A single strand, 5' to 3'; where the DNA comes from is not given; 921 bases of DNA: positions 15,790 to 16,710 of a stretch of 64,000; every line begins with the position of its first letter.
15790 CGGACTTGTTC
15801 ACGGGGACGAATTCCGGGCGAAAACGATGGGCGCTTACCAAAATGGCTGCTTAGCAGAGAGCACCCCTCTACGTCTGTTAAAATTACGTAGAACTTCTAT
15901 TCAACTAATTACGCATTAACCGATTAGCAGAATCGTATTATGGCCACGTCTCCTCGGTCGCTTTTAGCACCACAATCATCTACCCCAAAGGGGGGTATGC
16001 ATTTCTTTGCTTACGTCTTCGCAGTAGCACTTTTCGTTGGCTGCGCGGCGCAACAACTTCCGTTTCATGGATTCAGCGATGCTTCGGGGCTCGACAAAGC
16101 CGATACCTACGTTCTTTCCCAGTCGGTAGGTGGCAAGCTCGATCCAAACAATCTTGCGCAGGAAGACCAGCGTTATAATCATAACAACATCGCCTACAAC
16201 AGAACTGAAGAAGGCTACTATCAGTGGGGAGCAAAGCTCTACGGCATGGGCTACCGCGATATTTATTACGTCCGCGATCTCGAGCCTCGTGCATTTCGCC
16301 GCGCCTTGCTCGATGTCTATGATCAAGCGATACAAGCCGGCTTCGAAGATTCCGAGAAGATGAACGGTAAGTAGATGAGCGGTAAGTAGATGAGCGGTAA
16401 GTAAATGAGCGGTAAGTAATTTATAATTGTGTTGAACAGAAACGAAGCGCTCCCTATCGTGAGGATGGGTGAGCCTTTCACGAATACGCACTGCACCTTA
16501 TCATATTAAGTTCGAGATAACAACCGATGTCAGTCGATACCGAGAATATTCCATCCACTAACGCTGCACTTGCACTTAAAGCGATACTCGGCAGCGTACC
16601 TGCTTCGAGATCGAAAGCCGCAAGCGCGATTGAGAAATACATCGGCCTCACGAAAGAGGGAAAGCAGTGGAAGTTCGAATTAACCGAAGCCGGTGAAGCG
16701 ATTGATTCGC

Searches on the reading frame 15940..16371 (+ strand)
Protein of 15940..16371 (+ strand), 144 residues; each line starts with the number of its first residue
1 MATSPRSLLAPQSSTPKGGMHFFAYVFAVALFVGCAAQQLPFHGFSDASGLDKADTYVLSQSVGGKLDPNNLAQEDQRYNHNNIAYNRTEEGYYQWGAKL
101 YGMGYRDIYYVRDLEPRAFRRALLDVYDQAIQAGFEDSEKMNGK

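Call 10: find_encoding_contigs(protein=window:15940-16371:+, flank=10000, max_places=10)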
Protein window:15940-16371:+ (144 aa): 6 contigs read that carry it; 6 places shown.
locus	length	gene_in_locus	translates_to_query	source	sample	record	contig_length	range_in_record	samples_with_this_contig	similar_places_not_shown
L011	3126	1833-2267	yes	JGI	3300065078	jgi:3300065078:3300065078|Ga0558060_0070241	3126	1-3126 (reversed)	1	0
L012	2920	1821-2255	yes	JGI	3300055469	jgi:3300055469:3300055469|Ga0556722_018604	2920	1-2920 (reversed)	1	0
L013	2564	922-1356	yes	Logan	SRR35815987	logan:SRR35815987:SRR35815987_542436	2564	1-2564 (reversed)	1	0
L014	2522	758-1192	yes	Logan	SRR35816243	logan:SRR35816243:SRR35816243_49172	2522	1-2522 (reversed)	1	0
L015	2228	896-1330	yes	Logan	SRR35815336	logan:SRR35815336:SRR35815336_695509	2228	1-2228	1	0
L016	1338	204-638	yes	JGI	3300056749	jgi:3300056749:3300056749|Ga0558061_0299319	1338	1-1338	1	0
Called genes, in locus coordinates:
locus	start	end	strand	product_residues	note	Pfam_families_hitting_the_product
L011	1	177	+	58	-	?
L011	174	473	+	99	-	-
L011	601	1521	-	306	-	PF14371:DUF4412 (weak)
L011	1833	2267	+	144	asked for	-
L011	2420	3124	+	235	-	?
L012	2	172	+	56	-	?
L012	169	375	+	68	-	-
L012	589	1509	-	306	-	PF14371:DUF4412 (weak)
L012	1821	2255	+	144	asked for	-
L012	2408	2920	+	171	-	?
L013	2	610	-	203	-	?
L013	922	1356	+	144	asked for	-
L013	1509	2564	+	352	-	?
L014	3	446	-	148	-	?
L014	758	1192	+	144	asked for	-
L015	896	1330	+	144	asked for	-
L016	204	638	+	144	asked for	-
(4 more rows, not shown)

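Call 16: find_homologous_proteins(query=window:15940-16371:+)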
Query window:15940-16371:+ (144 aa): 26 proteins with E <= 0.001 among 41 candidates.
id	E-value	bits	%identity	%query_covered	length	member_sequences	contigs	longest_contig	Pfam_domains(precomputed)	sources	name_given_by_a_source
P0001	2.1e-87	308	94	100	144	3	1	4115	-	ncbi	-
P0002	8.9e-50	187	70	79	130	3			-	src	-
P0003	2.1e-46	176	70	71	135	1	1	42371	-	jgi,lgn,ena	-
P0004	4.7e-46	174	67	80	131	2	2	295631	-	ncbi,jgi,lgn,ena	-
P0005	7.0e-46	174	66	77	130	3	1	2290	-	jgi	jgi:hypothetical protein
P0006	5.0e-45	171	64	80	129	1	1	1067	-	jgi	jgi:hypothetical protein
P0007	7.6e-45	171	62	83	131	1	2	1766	-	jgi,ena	-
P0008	9.3e-45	170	62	79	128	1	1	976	-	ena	-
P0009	5.5e-44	168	62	74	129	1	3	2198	-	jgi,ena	jgi:hypothetical protein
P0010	2.3e-43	166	61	83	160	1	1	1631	-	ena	-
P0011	8.1e-43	164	67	72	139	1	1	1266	-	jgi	-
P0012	1.5e-42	163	69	73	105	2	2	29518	-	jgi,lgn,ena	jgi:hypothetical protein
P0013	2.0e-42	163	63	81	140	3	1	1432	-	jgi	jgi:hypothetical protein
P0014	4.4e-42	162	58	81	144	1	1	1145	-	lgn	-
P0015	2.0e-41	159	61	76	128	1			-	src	-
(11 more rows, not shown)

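Call 18: find_encoding_contigs(protein=P0001, flank=3000, max_places=4)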
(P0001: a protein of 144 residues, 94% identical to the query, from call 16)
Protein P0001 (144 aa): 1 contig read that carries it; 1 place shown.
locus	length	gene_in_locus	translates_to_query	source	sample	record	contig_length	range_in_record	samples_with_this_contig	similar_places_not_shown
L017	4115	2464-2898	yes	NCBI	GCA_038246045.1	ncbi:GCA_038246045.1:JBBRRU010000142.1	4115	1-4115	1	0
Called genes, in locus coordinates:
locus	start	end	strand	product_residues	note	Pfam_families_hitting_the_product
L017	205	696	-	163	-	PF13279:4HBT_2, PF03061:4HBT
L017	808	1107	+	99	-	-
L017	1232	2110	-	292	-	PF14371:DUF4412 (weak)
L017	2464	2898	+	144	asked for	-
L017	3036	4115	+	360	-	?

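Call 19: find_encoding_contigs(protein=P0004, flank=10000, max_places=3)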
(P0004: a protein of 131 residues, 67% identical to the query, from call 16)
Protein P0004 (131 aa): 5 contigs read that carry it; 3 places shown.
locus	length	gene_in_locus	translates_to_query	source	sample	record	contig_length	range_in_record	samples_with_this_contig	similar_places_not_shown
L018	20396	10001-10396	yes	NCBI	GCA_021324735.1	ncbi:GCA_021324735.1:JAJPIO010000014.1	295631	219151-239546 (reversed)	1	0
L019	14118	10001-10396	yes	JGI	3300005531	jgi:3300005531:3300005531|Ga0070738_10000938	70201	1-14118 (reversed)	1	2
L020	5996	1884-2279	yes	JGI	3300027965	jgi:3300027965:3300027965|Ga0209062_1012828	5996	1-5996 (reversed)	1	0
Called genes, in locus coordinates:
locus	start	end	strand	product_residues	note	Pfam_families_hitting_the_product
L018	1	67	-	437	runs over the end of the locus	PF00206:Lyase_1, PF10397:ADSL_C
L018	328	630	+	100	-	-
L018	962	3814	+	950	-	PF00630:Filamin (faint), PF15780:ASH (weak), PF15780:ASH, PF22073:Cep192_D4, PF22544:HYDIN_VesB_CFA65-like_Ig (weak), PF22073:Cep192_D4 (weak), PF15780:ASH (weak), PF18962:Por_Secre_tail, +9 more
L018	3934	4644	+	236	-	PF00106:adh_short, PF08659:KR, PF13561:adh_short_C2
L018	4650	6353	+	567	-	PF17391:Urocanase_N, PF01175:Urocanase, PF17392:Urocanase_C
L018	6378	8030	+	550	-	-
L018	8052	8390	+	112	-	PF11969:DcpS_C, PF01230:HIT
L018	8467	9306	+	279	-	PF00248:Aldo_ket_red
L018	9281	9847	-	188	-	PF08534:Redoxin, PF00578:AhpC-TSA, PF00085:Thioredoxin (weak), PF13905:Thioredoxin_8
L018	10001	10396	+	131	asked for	-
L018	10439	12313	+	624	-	PF04910:Tcf25 (weak)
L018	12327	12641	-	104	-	-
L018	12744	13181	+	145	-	PF13279:4HBT_2, PF03061:4HBT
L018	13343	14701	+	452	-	PF23459:S1_RRP5 (faint), PF00575:S1, PF21710:Spt6_S1 (weak), PF00575:S1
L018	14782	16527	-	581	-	PF15780:ASH (faint), PF22073:Cep192_D4 (faint), PF22544:HYDIN_VesB_CFA65-like_Ig (faint), PF18962:Por_Secre_tail (weak)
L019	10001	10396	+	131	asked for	-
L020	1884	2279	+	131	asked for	-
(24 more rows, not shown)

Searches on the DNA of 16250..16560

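Call 63: search_rna_families(source=window, start=16250, end=16560, threshold=evalue, max_evalue=1)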
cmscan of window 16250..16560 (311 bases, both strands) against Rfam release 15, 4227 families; matches with E-value up to 1: 0.
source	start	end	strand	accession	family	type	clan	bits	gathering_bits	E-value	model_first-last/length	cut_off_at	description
